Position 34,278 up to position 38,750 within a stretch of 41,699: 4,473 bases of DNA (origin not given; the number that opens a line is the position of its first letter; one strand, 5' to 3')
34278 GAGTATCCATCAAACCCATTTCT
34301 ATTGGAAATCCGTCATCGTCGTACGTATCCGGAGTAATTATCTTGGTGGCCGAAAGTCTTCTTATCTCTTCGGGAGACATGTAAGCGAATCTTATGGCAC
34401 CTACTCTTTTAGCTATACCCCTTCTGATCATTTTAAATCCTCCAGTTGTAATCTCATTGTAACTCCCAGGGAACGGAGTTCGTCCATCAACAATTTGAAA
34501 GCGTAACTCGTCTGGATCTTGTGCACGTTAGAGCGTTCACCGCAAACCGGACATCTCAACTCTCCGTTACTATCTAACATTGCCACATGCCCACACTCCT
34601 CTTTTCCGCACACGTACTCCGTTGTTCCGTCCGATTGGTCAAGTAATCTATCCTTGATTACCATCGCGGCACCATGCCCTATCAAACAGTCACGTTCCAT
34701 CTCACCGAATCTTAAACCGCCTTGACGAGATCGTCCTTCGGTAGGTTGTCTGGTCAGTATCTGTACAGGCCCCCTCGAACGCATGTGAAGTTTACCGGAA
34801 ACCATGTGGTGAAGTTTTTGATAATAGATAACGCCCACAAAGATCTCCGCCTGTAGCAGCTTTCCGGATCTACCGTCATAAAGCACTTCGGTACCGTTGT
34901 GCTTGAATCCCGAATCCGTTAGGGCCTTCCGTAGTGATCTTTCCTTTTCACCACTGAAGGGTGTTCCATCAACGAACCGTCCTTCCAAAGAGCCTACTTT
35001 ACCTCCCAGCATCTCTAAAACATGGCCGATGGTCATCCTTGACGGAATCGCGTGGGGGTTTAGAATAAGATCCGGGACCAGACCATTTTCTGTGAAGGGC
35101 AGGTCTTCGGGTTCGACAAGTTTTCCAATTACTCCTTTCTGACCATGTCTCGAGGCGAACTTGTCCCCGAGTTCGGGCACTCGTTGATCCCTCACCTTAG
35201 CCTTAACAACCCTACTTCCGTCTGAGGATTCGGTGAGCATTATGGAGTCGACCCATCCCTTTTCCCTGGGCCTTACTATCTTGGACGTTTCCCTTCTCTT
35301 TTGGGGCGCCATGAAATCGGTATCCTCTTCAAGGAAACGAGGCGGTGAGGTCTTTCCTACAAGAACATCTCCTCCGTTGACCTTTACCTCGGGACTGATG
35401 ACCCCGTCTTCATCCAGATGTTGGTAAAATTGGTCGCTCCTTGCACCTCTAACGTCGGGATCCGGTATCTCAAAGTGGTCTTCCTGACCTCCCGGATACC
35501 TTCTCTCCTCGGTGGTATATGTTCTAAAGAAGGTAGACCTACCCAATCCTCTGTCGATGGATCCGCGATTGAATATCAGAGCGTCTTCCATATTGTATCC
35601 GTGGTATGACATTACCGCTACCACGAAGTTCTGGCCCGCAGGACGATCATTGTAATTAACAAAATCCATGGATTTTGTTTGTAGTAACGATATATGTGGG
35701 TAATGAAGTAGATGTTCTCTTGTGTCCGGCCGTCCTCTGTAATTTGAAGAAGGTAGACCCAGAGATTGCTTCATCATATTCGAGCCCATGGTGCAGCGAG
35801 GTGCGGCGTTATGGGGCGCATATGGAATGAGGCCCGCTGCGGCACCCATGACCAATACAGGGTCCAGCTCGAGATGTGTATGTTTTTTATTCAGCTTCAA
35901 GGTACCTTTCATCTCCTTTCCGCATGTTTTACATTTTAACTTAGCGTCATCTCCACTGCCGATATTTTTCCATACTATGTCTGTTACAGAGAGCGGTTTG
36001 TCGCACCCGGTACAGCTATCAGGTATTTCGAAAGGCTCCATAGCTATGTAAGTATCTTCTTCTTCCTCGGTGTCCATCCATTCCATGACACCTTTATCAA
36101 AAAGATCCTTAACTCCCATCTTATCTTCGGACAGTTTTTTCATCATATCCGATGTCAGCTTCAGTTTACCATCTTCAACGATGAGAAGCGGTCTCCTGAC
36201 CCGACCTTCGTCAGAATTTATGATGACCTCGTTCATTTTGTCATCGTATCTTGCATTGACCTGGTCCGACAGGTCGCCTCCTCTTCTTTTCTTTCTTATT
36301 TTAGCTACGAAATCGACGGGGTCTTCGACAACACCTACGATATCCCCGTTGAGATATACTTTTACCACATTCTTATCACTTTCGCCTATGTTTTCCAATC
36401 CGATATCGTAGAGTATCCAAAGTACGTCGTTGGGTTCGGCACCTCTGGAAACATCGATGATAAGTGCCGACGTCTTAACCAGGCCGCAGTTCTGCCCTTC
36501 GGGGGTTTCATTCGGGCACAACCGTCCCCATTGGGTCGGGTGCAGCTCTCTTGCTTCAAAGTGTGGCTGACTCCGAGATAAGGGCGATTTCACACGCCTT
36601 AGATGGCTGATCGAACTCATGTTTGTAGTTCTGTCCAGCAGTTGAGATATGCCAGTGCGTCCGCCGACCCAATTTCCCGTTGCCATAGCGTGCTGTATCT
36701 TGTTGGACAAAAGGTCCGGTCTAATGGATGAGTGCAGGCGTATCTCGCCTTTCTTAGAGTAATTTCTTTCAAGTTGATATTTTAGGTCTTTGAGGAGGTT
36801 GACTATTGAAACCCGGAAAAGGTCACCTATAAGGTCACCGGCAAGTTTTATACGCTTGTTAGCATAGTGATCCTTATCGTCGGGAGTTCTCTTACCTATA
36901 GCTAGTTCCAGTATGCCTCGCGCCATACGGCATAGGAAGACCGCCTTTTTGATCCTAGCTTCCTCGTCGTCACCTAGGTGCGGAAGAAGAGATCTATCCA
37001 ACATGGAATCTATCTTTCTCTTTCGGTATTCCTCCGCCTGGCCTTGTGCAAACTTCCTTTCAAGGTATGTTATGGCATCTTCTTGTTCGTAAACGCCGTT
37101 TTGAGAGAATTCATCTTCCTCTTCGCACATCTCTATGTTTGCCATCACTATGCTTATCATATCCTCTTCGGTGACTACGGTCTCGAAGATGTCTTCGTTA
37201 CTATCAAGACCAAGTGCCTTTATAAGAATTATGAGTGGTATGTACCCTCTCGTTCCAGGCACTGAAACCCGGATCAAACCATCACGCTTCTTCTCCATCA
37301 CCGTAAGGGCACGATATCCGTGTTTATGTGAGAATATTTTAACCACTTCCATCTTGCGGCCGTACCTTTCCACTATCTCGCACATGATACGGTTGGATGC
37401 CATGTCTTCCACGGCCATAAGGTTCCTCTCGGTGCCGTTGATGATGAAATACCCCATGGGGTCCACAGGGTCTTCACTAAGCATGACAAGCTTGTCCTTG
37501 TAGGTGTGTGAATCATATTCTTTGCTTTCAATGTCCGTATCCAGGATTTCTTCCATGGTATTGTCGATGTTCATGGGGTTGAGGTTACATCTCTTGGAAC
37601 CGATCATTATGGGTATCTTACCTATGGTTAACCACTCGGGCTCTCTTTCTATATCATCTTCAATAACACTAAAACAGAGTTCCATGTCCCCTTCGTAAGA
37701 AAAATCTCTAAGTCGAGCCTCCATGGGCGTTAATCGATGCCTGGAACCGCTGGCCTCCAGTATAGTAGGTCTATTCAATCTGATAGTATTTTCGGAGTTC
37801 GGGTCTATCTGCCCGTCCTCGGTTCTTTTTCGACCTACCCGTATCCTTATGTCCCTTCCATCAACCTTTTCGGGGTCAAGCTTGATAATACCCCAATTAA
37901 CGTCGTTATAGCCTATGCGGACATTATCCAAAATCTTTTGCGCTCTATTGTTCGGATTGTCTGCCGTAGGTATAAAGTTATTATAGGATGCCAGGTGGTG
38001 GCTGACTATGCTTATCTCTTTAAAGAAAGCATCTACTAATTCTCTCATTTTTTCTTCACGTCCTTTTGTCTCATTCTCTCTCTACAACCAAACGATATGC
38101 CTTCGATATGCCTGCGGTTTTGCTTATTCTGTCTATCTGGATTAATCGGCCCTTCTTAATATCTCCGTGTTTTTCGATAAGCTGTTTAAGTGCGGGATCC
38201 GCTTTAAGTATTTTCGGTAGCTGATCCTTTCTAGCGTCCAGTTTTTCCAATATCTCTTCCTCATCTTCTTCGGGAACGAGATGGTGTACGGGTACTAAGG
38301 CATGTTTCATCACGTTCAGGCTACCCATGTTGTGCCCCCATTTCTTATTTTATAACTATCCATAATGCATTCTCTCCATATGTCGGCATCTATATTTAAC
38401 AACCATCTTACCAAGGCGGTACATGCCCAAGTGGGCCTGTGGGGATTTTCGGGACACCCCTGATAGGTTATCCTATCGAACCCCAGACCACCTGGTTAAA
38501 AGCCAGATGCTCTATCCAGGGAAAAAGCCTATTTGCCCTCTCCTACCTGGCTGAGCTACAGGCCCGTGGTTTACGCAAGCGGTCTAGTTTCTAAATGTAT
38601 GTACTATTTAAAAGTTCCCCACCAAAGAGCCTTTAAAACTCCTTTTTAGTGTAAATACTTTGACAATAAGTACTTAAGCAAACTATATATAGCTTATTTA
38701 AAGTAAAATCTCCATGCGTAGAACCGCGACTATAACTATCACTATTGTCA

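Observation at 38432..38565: tRNA-Lys(UUU) carries two non-canonical introns (D-loop and T-loop) and none at the canonical 37/38 site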

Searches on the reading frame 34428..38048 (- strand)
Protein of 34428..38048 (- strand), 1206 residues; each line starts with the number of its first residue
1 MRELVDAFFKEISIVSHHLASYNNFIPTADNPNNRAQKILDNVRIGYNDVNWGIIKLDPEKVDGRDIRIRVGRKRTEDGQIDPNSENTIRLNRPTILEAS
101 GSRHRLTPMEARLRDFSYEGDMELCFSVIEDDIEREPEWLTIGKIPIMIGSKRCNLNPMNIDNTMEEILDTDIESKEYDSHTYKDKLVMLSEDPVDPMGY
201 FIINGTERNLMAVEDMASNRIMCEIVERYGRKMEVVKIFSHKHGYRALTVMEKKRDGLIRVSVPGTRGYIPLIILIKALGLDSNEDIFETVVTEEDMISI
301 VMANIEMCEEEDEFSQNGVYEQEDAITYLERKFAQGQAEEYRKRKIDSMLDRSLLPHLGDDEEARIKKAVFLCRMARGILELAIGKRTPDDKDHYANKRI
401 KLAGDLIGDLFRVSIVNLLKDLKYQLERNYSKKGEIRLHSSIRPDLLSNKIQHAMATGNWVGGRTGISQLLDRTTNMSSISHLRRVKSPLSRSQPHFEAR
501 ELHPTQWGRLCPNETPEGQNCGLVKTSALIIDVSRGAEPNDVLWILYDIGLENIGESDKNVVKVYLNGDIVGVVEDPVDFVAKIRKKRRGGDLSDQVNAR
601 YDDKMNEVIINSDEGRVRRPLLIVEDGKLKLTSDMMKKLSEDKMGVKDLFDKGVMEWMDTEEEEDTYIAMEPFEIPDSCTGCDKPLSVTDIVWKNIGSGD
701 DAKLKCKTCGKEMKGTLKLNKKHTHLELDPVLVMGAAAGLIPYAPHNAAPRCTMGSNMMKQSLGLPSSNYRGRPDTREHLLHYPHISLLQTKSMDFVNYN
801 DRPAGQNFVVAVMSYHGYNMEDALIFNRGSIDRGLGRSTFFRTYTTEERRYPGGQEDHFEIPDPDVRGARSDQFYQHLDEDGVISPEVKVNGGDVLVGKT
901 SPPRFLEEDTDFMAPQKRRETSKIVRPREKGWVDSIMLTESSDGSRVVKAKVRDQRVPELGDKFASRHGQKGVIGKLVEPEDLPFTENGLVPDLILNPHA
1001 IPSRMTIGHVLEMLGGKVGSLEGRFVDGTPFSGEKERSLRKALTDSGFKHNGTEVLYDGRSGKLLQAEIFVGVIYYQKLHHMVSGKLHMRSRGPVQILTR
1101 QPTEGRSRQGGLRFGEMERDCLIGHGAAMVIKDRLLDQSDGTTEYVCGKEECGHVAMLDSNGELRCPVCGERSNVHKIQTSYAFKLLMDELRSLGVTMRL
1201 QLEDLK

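Call 8: find_related_loci(query=window:34428-38048:-, collection=genome_contigs, flank=3000)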
Query window:34428-38048:- (1206 aa) in genome_contigs; peptide patterns used: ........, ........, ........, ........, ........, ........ (x = any residue, [..] = any of these).
600 stretches matched a pattern (row limit reached: there are more); 594 encode a relative of the query (tblastn E <= 1e-3); the best 80 are kept; 80 distinct loci.
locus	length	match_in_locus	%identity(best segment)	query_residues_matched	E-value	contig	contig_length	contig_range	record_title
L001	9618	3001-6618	92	1-1206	0e+0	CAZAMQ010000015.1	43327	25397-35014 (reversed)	MAG TPA_asm: uncultured Thermoplasmata archaeon isolate SRP141376_co1_89 genome assembly, contig: NODE_2128_length_43327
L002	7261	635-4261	79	1-1206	0e+0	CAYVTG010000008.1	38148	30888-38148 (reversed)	MAG TPA_asm: uncultured Thermoplasmata archaeon isolate SRP141376_co2_395 genome assembly, contig: NODE_2415_length_3814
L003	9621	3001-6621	75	1-1206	0e+0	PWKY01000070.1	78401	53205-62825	MAG: Thermoplasmata archaeon isolate CSSed10_214 CS-Sed10-C176, whole genome shotgun sequence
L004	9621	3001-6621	74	1-1206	0e+0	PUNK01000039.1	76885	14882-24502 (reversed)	MAG: Thermoplasmata archaeon isolate B1Sed10_191R1 B1-Sed10-C114, whole genome shotgun sequence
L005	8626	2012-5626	72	1-1204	0e+0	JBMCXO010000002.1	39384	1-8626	MAG: Candidatus Natronoplasma sp. isolate D5M12_42 NODE_237_length_39384_cov_11.102469, whole genome shotgun sequence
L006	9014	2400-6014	73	1-1204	0e+0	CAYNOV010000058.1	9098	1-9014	MAG TPA_asm: uncultured Thermoplasmata archaeon isolate binchicken_co32_401 genome assembly, contig: NODE_13436_length_9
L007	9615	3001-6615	72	1-1204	0e+0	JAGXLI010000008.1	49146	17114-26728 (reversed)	MAG: Thermoplasmatota archaeon isolate GSL_GSL3510_12 NODE_53_length_49146_cov_10.0282, whole genome shotgun sequence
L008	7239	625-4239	72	1-1204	0e+0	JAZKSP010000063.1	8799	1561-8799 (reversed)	MAG: Thermoplasmatota archaeon isolate NA-30cm_bin.7 NODE_967_length_8799_cov_17.120540, whole genome shotgun sequence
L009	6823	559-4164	62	1-1206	0e+0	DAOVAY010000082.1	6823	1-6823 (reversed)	MAG TPA_asm: Methanobacteriota archaeon isolate CSMAG_991 CSMAG_991_k141_6376567_length_6823_cov_8.0000, whole genome sh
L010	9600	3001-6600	63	1-1206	0e+0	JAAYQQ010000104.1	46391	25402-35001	MAG: Methanobacteriota archaeon isolate AS22ysBPME_74 156066_AS22, whole genome shotgun sequence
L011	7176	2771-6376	62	1-1206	0e+0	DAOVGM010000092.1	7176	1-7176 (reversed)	MAG TPA_asm: Methanomassiliicoccales archaeon isolate CSMAG_1135 CSMAG_1135_k141_7040383_length_7176_cov_7.0000, whole g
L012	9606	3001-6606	62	1-1206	0e+0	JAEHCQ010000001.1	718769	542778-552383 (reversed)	MAG: Methanobacteriota archaeon isolate SF.bin11 NODE_1_length_718769_cov_43.354985, whole genome shotgun sequence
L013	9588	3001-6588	63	1-1206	0e+0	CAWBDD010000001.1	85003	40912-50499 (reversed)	MAG: uncultured Thermoplasmata archaeon isolate MFD00709.bin.2.183 genome assembly, contig: contig_106811, whole genome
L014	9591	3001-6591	62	1-1206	0e+0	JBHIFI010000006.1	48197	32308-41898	MAG: Thermoplasmata archaeon isolate b1.sp2_bin.58 NODE_91_length_48197_cov_10.229010, whole genome shotgun sequence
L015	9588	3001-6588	62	1-1206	0e+0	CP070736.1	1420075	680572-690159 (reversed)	MAG: Methanobacteriota archaeon isolate bin4 chromosome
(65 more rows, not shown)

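Call 27: search_protein_families(library=pfam, proteins=[window:34428-38048:-])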
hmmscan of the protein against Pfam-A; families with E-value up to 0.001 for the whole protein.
window:34428-38048:- (1206 aa): 7 families
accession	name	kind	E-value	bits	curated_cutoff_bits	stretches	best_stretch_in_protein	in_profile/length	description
PF00562.33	RNA_pol_Rpb2_6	-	3e-129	431.8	23.4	1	738-1108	2-373/373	RNA polymerase Rpb2, domain 6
PF04563.20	RNA_pol_Rpb2_1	-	2e-28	99.8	28.2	2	14-163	2-126/203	RNA polymerase beta subunit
PF04560.25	RNA_pol_Rpb2_7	-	2.6e-27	95.5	32.1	1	1110-1202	1-86/87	RNA polymerase Rpb2, domain 7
PF04561.19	RNA_pol_Rpb2_2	-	2.2e-26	93.2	21.7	1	218-401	2-190/190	RNA polymerase Rpb2, domain 2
PF04565.21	RNA_pol_Rpb2_3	-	1.5e-24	86.4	21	1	469-531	1-66/68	RNA polymerase Rpb2, domain 3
PF04566.18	RNA_pol_Rpb2_4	-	1.3e-21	76.9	28.7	1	564-625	1-62/62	RNA polymerase Rpb2, domain 4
PF04567.22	RNA_pol_Rpb2_5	-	3.2e-08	34.7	21.1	1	647-730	2-66/66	RNA polymerase Rpb2, domain 5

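Call 42: find_encoding_contigs(protein=window:34428-38048:-, flank=10000, max_places=4)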
Protein window:34428-38048:- (1206 aa): no gene with exactly this product is on record in the collection.

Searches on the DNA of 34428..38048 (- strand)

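Call 63: search_rna_families(sources=[L074, L009], threshold=evalue, max_evalue=1)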
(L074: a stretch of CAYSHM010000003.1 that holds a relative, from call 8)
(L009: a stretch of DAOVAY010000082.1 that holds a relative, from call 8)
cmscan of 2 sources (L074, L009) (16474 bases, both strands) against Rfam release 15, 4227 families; matches with E-value up to 1: 1.
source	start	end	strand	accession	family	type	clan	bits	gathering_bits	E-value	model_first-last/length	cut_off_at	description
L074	2486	2540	+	RF00005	tRNA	Gene; tRNA;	CL00001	33.5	29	0.00088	10-63/71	no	tRNA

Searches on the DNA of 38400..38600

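Call 64: search_rna_families(source=window, start=38400, end=38600, threshold=evalue, max_evalue=10, show_alignments=2)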
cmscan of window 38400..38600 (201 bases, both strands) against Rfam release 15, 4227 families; matches with E-value up to 10: 4.
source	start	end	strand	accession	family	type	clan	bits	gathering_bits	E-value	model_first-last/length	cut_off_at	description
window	38406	38497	-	RF01729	Termite-flg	Cis-reg;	-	13.5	40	4.3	1-106/106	no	Termite-flg RNA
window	38437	38477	-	RF03047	RAGATH-16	Gene; sRNA;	-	13.3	65.6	5.4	1-72/72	no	RAGATH-16 RNA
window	38480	38521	-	RF00005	tRNA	Gene; tRNA;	CL00001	12.9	29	5.1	1-71/71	no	tRNA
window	38400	38415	-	RF02172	RFPL3-AS1_2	Gene; lncRNA;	-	9.1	40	4.2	1-16/71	3'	RFPL3 antisense RNA 1 conserved region 2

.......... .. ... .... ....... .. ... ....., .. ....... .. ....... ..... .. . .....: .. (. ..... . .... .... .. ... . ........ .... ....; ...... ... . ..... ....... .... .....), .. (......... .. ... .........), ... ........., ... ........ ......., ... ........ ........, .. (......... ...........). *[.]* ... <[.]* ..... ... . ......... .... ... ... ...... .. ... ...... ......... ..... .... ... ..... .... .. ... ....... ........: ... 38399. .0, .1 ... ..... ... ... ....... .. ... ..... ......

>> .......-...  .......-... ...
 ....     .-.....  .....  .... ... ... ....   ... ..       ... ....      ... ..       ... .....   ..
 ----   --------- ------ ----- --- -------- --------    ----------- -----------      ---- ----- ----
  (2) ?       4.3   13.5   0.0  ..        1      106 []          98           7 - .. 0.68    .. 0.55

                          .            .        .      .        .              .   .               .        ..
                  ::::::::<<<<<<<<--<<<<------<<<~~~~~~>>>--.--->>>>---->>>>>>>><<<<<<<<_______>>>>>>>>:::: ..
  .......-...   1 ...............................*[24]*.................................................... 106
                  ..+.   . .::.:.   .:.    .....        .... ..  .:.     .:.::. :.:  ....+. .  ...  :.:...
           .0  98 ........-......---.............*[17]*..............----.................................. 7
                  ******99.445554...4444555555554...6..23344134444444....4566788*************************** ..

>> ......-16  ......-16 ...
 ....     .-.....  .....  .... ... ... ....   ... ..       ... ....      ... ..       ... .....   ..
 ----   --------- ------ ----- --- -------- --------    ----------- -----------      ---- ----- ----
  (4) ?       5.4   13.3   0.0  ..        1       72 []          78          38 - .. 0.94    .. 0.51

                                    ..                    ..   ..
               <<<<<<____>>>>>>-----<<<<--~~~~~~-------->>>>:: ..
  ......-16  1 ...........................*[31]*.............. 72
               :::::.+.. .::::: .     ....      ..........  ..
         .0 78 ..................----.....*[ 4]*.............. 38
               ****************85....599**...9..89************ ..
